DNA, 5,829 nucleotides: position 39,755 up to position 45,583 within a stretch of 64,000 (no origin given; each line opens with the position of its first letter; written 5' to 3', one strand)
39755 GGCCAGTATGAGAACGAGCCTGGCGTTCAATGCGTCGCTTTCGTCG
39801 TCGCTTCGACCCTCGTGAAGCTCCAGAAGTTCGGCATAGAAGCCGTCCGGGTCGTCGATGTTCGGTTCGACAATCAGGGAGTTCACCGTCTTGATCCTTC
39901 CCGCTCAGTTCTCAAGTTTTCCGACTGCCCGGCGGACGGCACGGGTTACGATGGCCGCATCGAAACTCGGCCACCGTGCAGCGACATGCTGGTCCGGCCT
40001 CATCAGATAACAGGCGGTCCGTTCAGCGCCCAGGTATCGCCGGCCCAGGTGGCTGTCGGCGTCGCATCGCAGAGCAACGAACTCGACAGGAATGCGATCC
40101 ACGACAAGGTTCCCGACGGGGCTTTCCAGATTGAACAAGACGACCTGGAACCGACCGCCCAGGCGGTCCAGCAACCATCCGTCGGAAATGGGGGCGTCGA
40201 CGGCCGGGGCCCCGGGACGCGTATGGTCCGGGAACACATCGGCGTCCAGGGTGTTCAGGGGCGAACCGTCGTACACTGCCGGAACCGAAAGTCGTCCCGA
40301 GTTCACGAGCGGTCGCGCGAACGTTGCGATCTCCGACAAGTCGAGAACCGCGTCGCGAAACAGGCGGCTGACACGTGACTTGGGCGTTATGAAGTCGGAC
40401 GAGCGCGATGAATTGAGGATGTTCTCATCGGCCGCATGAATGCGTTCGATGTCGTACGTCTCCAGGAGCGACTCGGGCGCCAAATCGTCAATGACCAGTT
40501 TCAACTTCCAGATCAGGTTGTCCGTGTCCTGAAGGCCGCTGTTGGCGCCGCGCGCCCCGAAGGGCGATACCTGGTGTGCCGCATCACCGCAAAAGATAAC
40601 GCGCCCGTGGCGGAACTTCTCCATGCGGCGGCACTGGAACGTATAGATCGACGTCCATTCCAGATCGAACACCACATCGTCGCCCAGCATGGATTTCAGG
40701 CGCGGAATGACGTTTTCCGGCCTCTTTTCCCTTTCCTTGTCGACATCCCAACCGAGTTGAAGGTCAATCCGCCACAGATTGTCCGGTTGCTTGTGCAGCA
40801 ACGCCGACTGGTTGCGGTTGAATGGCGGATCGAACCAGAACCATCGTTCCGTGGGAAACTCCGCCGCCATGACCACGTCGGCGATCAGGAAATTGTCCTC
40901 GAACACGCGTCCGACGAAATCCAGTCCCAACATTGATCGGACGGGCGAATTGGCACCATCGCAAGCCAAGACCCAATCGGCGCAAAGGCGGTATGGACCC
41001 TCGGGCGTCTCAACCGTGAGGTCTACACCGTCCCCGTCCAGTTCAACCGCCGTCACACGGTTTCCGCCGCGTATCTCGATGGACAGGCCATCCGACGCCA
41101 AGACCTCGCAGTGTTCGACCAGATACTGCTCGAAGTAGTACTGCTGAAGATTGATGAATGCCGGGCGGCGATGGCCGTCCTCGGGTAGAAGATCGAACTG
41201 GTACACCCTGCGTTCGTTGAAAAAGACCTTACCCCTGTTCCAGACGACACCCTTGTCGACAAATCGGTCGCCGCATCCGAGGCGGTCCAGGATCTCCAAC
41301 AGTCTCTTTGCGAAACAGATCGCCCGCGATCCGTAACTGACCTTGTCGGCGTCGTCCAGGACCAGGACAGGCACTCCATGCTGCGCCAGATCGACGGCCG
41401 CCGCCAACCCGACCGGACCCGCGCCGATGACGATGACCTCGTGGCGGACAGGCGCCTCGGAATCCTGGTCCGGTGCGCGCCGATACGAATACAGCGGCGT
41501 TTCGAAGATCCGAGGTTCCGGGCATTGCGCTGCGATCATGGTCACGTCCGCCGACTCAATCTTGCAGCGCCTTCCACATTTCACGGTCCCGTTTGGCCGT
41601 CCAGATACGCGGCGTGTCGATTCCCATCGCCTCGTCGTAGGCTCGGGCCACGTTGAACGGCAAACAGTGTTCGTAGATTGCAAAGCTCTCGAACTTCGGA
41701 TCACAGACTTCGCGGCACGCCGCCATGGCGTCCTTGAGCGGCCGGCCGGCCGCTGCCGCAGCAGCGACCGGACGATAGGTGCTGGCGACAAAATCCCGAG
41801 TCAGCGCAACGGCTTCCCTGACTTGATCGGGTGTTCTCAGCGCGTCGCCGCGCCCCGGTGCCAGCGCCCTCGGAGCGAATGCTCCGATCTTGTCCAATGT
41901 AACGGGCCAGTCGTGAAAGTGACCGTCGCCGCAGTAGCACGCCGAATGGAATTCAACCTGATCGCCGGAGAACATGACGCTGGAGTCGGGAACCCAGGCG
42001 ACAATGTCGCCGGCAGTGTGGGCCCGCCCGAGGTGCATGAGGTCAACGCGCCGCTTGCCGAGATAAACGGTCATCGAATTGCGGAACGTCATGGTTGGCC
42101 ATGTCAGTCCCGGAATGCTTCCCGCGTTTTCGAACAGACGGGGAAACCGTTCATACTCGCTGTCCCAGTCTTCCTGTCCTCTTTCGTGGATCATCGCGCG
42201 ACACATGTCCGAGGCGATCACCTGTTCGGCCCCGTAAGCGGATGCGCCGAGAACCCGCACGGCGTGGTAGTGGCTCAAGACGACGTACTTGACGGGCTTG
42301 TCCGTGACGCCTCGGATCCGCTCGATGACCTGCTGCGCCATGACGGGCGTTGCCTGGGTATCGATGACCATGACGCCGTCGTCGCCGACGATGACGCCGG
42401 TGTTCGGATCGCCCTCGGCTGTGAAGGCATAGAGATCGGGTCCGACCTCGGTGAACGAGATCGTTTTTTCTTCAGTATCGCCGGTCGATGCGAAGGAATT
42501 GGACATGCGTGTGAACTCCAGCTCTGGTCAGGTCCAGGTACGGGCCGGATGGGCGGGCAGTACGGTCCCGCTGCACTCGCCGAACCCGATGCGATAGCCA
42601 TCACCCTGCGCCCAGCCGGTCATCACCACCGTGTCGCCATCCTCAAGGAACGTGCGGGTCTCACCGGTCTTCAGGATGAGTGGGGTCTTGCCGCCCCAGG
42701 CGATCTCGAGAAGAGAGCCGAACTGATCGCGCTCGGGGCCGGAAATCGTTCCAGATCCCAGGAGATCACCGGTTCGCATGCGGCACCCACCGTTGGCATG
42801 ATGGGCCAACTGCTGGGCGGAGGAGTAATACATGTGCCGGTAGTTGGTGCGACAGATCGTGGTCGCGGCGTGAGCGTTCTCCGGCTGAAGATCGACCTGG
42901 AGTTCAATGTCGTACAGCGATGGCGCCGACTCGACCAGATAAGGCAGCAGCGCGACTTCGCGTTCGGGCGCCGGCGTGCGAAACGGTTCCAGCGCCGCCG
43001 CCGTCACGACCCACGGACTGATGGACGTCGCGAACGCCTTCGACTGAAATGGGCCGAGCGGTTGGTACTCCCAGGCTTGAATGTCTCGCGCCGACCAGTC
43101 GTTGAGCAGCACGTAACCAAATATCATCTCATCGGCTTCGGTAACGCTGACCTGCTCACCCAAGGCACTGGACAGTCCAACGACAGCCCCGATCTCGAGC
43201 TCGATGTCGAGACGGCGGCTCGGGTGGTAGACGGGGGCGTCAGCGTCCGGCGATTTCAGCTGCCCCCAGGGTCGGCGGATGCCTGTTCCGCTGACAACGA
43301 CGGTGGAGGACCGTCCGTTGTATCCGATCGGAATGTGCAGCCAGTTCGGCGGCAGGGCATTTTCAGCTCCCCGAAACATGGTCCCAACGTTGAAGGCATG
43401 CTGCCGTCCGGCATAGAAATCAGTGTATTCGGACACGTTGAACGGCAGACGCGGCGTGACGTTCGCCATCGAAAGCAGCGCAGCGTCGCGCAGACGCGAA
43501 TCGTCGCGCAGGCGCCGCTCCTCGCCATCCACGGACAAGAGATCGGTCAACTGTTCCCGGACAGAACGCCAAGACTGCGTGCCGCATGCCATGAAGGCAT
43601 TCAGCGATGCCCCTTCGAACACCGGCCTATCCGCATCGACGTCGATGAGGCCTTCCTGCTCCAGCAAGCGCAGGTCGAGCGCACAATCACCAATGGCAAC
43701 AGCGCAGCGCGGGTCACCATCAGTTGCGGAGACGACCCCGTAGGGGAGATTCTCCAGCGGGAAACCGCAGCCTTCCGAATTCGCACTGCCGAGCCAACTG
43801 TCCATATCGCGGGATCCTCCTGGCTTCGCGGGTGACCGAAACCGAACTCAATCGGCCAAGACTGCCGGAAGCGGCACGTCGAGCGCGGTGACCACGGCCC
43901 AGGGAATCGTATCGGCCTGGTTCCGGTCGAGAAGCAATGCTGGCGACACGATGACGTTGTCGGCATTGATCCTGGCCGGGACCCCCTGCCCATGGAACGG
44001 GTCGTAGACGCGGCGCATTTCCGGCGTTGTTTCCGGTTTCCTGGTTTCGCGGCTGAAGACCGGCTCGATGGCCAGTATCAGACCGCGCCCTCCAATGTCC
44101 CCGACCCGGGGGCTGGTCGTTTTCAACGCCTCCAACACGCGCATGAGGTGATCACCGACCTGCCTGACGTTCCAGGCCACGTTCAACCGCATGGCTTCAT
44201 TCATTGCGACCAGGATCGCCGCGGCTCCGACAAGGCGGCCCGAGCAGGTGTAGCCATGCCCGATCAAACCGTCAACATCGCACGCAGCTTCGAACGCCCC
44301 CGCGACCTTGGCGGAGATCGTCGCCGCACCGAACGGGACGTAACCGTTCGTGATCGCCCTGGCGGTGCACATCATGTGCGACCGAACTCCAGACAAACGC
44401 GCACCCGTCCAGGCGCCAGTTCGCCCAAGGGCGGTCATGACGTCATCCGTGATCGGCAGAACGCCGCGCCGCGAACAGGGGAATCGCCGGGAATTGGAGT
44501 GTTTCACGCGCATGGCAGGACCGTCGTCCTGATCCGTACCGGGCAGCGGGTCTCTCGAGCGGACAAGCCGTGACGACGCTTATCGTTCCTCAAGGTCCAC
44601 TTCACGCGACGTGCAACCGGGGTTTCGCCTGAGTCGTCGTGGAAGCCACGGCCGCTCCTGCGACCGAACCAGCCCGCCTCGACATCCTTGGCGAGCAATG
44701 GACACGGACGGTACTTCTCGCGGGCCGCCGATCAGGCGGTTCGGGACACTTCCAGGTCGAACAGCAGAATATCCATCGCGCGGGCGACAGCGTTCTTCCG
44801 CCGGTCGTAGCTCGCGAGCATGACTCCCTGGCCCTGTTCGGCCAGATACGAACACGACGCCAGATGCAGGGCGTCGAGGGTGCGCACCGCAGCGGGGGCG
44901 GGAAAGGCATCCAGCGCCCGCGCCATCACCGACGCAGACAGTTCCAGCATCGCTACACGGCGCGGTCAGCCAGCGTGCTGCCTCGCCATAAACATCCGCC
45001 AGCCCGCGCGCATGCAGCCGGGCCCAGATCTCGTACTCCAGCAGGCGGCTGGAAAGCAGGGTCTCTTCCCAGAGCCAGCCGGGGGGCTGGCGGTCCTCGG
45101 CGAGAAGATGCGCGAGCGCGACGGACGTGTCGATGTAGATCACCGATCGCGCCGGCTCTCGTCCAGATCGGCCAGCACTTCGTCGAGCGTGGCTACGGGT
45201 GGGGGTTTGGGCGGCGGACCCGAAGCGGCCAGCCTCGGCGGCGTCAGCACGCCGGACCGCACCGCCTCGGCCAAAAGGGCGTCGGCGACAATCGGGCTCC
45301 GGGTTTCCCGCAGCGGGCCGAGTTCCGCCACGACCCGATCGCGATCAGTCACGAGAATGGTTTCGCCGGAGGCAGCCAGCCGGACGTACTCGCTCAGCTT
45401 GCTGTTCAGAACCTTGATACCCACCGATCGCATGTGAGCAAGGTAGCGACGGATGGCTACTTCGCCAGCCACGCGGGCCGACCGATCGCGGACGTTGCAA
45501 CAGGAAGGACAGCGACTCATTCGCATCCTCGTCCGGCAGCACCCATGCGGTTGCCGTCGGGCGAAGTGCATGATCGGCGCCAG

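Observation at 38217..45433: Two copies of one phd-vapC module, one a stub and one with a dead toxin, bracket a 6.5-kb aromatic-catabolism cluster in direct orientation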

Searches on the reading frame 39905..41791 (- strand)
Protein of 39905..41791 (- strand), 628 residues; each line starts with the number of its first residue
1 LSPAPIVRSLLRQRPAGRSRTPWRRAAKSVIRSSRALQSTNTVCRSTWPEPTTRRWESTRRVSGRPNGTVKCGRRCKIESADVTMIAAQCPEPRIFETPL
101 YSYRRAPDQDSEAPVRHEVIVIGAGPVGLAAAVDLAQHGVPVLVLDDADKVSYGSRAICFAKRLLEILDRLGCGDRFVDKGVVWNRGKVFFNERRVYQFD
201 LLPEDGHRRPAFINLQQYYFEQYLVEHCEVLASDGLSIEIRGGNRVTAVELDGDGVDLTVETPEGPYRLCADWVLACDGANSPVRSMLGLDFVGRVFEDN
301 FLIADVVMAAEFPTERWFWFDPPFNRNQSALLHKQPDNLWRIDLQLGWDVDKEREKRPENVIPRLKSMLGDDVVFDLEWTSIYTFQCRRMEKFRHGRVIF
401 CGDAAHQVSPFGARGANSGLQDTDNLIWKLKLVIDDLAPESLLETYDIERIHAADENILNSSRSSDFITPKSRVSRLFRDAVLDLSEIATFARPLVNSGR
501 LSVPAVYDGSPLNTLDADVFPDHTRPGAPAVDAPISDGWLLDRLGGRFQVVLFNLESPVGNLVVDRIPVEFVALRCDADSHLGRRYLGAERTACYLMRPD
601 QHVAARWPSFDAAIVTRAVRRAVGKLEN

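Call 6: search_protein_families(library=pfam, proteins=[window:39905-41791:-], max_evalue=0.01)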
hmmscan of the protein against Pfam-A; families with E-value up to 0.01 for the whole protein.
window:39905-41791:- (628 aa): 12 families
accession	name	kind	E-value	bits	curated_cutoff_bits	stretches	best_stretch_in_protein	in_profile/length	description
PF01494.25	FAD_binding_3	-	5.2e-58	197.4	22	1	118-457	3-345/349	FAD binding domain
PF01266.30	DAO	-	1.6e-07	31.6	27.9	1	119-155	2-38/353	FAD dependent oxidoreductase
PF07992.20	Pyr_redox_2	-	3.4e-05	23.9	26.1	1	118-154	2-38/291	Pyridine nucleotide-disulphide oxidoreductase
PF13450.12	NAD_binding_8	-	5.1e-05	23.9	21.9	1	121-151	1-31/68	NAD(P)-binding Rossmann-like domain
PF03486.20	HI0933_like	-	6.8e-05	22.9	50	1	118-151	2-35/244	HI0933-like protein Rossmann domain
PF00890.30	FAD_binding_2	-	0.00019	21.2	20.4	1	119-151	2-34/414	FAD binding domain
PF13738.12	Pyr_redox_3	-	0.00038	20.2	30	1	120-148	1-30/305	Pyridine nucleotide-disulphide oxidoreductase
PF00070.33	Pyr_redox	-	0.0015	19.4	22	0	119-152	2-35/82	Pyridine nucleotide-disulphide oxidoreductase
PF01946.23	Thi4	-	0.0015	18.3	26.2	1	115-154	16-54/235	Thi4 family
PF01134.28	GIDA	-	0.0025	17.4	22.1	1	118-145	1-28/391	Glucose inhibited division protein A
PF00899.27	ThiF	-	0.0053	16.4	28.1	1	116-153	20-57/238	ThiF family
PF12831.13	FAD_oxidored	-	0.0098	15.7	27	0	118-148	1-31/416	FAD dependent oxidoreductase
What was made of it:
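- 39905..41539 (-): FAD-dependent aromatic-ring monooxygenase (PRK08132 subfamily). Pfam FAD_binding_3 (call 6).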

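Call 24: find_related_loci(query=window:39905-41539:-, collection=metagenome_contigs, flank=10000)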
Query window:39905-41539:- (544 aa) in metagenome_contigs; peptide patterns used: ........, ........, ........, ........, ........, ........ (x = any residue, [..] = any of these).
600 stretches matched a pattern (row limit reached: there are more); 585 encode a relative of the query (tblastn E <= 1e-3); the best 80 are kept; 80 distinct loci.
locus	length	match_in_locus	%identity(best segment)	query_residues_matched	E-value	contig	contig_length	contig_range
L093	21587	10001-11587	71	10-541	0e+0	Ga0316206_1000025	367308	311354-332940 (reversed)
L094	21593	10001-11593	69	10-540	0e+0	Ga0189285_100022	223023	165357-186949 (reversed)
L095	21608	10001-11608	69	7-541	0e+0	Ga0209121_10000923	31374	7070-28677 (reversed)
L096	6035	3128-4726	67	10-541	0e+0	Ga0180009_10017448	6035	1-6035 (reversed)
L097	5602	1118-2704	67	10-539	0e+0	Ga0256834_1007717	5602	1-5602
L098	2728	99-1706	69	10-544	0e+0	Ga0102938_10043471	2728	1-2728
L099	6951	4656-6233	68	10-536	0e+0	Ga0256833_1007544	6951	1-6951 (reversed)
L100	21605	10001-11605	67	7-541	0e+0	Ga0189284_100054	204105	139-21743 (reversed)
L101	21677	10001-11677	66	7-543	0e+0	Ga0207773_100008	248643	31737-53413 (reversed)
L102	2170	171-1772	68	10-541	0e+0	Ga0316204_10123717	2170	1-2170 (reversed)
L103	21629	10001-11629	67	3-541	0e+0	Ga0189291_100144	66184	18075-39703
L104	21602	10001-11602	70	10-541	0e+0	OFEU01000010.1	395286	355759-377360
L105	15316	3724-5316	66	10-541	0e+0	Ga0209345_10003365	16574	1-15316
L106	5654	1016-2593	68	10-540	0e+0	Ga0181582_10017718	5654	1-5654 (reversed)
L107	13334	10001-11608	66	10-543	0e+0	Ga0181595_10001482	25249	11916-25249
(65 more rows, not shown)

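Call 42: search_protein_families(library=ncbifam, proteins=[window:39905-41539:-], max_evalue=0.00001)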
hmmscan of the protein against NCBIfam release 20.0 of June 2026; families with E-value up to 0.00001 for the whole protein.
window:39905-41539:- (544 aa): 56 families (the best 25 are shown)
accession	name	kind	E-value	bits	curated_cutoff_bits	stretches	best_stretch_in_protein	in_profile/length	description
NF006002.0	PRK08132.1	subfamily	2.8e-237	788.5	416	1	13-541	6-549/552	FAD-dependent oxidoreductase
NF004829.0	PRK06183.1-3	subfamily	1e-59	202.7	390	1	29-522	5-494/520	bifunctional 3-(3-hydroxy-phenyl)propionate/3-hydroxycinnamic acid hydroxylase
NF004832.0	PRK06184.1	subfamily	5.9e-59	200.2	476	1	32-537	6-497/506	hypothetical protein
NF004831.0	PRK06183.1-5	equivalog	2.5e-53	181.4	546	1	32-406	8-375/568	bifunctional 3-(3-hydroxy-phenyl)propionate/3-hydroxycinnamic acid hydroxylase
NF004780.0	PRK06126.1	subfamily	5.9e-53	180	445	1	28-541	4-546/552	hypothetical protein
NF033145.1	rif_monoox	equivalog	1.1e-46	159.7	800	1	34-412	2-368/472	rifampin monooxygenase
NF005303.0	PRK06834.1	subfamily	1.9e-46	158.7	625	1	32-404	3-356/488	hypothetical protein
NF006092.0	PRK08244.1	equivalog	2.1e-44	152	644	1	32-401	2-360/494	monooxygenase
NF004827.0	PRK06183.1-1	equivalog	1.9e-39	135.5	966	1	22-426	5-403/554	bifunctional 3-(3-hydroxy-phenyl)propionate/3-hydroxycinnamic acid hydroxylase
NF004828.0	PRK06183.1-2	equivalog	1.4e-37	129.2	853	1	31-470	11-443/568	bifunctional 3-(3-hydroxy-phenyl)propionate/3-hydroxycinnamic acid hydroxylase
NF004830.0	PRK06183.1-4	equivalog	7.9e-35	120.3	1135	1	25-399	11-378/617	bifunctional 3-(3-hydroxy-phenyl)propionate/3-hydroxycinnamic acid hydroxylase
NF046069.1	AkvoneHdxseRdmE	equivalog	1.5e-29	103.2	700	1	35-522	1-500/521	aklavinone 12-hydroxylase RdmE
NF046068.1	AkvoneHdxseDnrF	equivalog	2.9e-29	102.3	650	1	35-377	1-353/439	aklavinone 12-hydroxylase DnrF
NF000343.1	rif_mono_Iri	exception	7.3e-28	97.8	950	2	288-385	246-344/479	rifampin monooxygenase Iri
TIGR01988.1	Ubi-OHases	subfamily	4.3e-25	88.4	224.65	1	34-409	1-378/387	ubiquinone biosynthesis hydroxylase, UbiH/UbiF/VisC/COQ6 family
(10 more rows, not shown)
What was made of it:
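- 39905..41539 (-): NF006002, 788 bits (call 42).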

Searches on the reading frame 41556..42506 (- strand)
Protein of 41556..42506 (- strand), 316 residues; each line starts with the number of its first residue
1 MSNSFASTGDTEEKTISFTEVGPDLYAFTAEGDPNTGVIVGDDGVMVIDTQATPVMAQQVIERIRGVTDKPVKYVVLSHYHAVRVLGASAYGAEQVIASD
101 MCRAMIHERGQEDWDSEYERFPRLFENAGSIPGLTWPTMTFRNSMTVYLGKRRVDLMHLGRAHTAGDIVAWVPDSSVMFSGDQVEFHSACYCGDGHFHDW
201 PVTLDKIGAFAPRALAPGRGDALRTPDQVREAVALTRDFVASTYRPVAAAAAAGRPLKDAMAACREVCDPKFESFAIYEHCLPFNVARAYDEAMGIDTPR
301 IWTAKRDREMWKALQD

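Call 6: search_protein_families(library=pfam, proteins=[window:41556-42506:-], max_evalue=0.01)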
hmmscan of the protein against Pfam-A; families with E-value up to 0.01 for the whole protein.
window:41556-42506:- (316 aa): 1 family
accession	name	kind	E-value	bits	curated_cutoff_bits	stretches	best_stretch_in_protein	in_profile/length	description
PF00753.33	Lactamase_B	-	2e-13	51.1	22.7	1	32-185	4-152/196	Metallo-beta-lactamase superfamily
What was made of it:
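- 41556..42506 (-): MBL-fold hydrolase. Pfam Lactamase_B (call 6).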

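Call 42: search_protein_families(library=ncbifam, proteins=[window:41556-42506:-], max_evalue=0.00001)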
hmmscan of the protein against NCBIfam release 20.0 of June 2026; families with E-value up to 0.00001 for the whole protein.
window:41556-42506:- (316 aa): 34 families (the best 25 are shown)
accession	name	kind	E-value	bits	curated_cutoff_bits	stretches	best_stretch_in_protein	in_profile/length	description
TIGR04559.1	SoxH_rel_PQQ_2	hypoth_equivalog_domain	1.9e-30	106.3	280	1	35-292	31-279/283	quinoprotein relay system zinc metallohydrolase 2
TIGR04558.1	SoxH_rel_PQQ_1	hypoth_equivalog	1.2e-28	100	300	1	35-291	35-278/285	quinoprotein relay system zinc metallohydrolase 1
NF033088.2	bla_subclass_B1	equivalog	4.6e-18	65.7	200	1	16-210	6-189/217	subclass B1 metallo-beta-lactamase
NF033087.1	bla_subclass_B2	equivalog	4.2e-14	52.8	240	1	35-180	23-163/221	subclass B2 metallo-beta-lactamase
NF012229.1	bla_class_B_core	domain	1.8e-12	47.6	100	1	38-173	19-139/139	metallo-beta-lactamase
NF041441.1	blaCIM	exception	4.4e-12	46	490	1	137-222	145-234/250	CIM family subclass B1 metallo-beta-lactamase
NF012137.0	bla_xUS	exception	1.5e-11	44.3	400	0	139-207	133-204/246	MUS/TUS/MOC family subclass B1 metallo-beta-lactamase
NF000442.2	blaTUS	exception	1.8e-11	43.9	550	0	138-206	132-203/248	TUS family subclass B1 metallo-beta-lactamase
NF041269.1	bla_B1_long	equivalog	2.1e-11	43.5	350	1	133-209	111-189/334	subclass B1 metallo-beta-lactamase, long type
NF012146.1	blaB-IND-MUS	exception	4.3e-11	42.6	270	1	138-208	132-205/237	BlaB/IND/MUS family subclass B1 metallo-beta-lactamase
NF038046.1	blaCVI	exception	1.3e-10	41.3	575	1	35-206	46-211/255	CVI family subclass B2 metallo-beta-lactamase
NF012225.0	blaSFH_gen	exception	3.5e-10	39.7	440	1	33-180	44-186/252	SFH-related subclass B2 metallo-beta-lactamase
NF038166.1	blaYEM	exception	4.3e-09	36.4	535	1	35-206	44-209/246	YEM family subclass B2 metallo-beta-lactamase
NF012224.1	blaSFH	exception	4.3e-09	36.1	550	1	13-180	20-184/250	SFH family subclass B2 metallo-beta-lactamase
NF000322.2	blaCcrA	exception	4.5e-09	36.2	550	1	133-245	132-248/249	CfiA family subclass B1 metallo-beta-lactamase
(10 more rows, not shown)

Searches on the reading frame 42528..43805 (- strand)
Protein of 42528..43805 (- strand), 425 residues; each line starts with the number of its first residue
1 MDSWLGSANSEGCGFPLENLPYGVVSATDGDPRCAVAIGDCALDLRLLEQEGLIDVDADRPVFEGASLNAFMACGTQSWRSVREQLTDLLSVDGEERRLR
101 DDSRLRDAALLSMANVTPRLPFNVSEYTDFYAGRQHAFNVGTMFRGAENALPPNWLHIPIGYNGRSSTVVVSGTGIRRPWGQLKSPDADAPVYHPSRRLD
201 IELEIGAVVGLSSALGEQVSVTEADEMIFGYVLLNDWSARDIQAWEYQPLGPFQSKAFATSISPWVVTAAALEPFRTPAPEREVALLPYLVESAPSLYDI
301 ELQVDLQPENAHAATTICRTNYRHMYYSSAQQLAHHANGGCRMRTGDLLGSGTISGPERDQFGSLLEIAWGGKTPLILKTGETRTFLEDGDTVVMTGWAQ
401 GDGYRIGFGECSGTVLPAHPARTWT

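Call 6: search_protein_families(library=pfam, proteins=[window:42528-43805:-], max_evalue=0.01)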
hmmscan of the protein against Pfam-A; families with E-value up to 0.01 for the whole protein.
window:42528-43805:- (425 aa): 2 families
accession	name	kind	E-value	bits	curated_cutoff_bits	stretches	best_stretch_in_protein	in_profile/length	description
PF01557.24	FAA_hydrolase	-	4.6e-39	134.7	23.9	1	128-415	4-213/214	Fumarylacetoacetate (FAA) hydrolase C-terminal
PF09298.16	FAA_hydrolase_N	-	4e-27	94.8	25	1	18-121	1-105/105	Fumarylacetoacetase N-terminal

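Call 42: search_protein_families(library=ncbifam, proteins=[window:42528-43805:-], max_evalue=0.00001)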
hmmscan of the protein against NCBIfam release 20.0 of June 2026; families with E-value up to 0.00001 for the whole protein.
window:42528-43805:- (425 aa): 1 family
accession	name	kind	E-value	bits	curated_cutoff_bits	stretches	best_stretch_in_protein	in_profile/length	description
TIGR01266.1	fum_ac_acetase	equivalog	2.4e-167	557.1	375.3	1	3-418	1-419/420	fumarylacetoacetase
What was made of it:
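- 42528..43805 (-): fahA (fumarylacetoacetase). TIGR01266, 557 bits against a cut-off of 375 (call 42).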

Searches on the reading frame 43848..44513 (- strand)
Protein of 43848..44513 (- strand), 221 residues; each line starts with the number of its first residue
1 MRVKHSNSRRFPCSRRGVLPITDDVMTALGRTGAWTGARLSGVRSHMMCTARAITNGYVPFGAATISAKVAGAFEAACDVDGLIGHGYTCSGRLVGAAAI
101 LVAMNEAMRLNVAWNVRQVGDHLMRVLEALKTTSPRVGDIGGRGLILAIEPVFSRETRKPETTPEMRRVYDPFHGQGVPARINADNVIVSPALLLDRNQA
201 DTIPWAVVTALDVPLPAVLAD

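Call 6: search_protein_families(library=pfam, proteins=[window:43848-44513:-], max_evalue=0.01)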
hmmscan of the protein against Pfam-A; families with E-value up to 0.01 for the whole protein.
window:43848-44513:- (221 aa): 1 family
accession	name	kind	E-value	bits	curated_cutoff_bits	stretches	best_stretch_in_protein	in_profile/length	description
PF00202.27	Aminotran_3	-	1.2e-23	83.9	30.5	1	13-203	220-395/403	Aminotransferase class-III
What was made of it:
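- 43848..44513 (-): AT': 5'-truncated class-III aminotransferase pseudogene. It is not part of the conserved cluster. Pfam Aminotran_3, profile positions 220-395 of 403 (call 6).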

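Call 42: search_protein_families(library=ncbifam, proteins=[window:43848-44513:-], max_evalue=0.00001)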
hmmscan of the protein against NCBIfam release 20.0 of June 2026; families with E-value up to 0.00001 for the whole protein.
window:43848-44513:- (221 aa): 55 families (the best 25 are shown)
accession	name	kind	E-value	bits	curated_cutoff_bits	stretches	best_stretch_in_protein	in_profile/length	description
NF005683.0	PRK07481.1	subfamily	3.4e-55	187.8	575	1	13-211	247-447/453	hypothetical protein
NF004767.0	PRK06105.1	subfamily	5.8e-31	107.5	517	1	13-212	248-448/460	aminotransferase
NF004718.0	PRK06062.1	subfamily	3.8e-28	98.2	472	1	13-203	247-438/454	hypothetical protein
NF005684.0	PRK07482.1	subfamily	5.6e-28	97.7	687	1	15-212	252-453/464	hypothetical protein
NF005447.0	PRK07036.1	equivalog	7.1e-28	97.5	618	1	13-206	252-447/468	aminotransferase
NF052567.1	OmAmTferAptACaul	equivalog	2.6e-27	95.6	500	1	13-210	235-427/431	omega-aminotransferase AptA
NF005682.0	PRK07480.1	subfamily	7.3e-27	94.1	510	1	13-213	252-451/459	aminotransferase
NF004625.0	PRK05965.1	subfamily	1.1e-25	90.3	729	1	12-212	244-446/460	hypothetical protein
NF005685.0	PRK07483.1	equivalog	2.8e-25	89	485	1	12-161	229-375/444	aspartate aminotransferase family protein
NF041821.1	daptide_amino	equivalog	5.8e-25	87.8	450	1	13-211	211-404/405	daptide-type RiPP biosynthesis aminotransferase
NF005102.0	PRK06541.1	equivalog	2.3e-24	85.8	574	1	12-204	250-446/460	aspartate aminotransferase family protein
TIGR00508.1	bioA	equivalog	1.1e-22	80.2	405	1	13-209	226-416/419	adenosylmethionine--8-amino-7-oxononanoate transaminase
NF009068.0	PRK12403.1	equivalog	7.1e-21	74.5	817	1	13-203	252-442/460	aspartate aminotransferase family protein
NF049939.1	HyAminethphonNHLyPbfA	equivalog_domain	1.4e-20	73.2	525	1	12-203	247-431/442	(R)-1-hydroxy-2-aminoethylphosphonate ammonia-lyase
NF005812.0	PRK07678.1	subfamily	5.6e-20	71.4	488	1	13-179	243-408/451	aminotransferase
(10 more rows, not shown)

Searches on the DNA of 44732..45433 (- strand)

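Call 53: search_dna_similar(query=window:44732-45433:-, collection=plasmids, mode=distant, max_rows=12)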
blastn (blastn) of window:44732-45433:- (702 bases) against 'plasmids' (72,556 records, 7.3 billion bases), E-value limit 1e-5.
No match.
